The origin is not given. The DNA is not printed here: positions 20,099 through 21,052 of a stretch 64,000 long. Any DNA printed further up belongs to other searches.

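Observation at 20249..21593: Novel cysteine-rich repeat surface protein paired with a class F sortase and a non-canonical sorting signal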

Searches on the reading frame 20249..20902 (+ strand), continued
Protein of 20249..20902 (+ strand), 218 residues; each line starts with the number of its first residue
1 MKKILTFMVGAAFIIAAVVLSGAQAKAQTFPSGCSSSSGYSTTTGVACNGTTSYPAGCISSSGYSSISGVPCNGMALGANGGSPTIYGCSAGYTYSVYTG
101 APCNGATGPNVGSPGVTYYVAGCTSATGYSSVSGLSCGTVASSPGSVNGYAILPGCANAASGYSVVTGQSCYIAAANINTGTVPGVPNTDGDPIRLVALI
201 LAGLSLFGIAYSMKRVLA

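Call 78: search_protein_families(library=ncbifam, proteins=[L005:5561-6178:+], max_evalue=1e-10)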
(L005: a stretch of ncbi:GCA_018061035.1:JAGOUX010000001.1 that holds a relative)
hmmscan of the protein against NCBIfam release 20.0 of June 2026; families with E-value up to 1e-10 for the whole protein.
L005:5561-6178:+ (206 aa): 1 family
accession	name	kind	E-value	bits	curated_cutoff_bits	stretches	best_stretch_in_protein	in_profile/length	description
NF033748.1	class_F_sortase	subfamily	4.2e-34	117.4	166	1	61-204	9-154/155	class F sortase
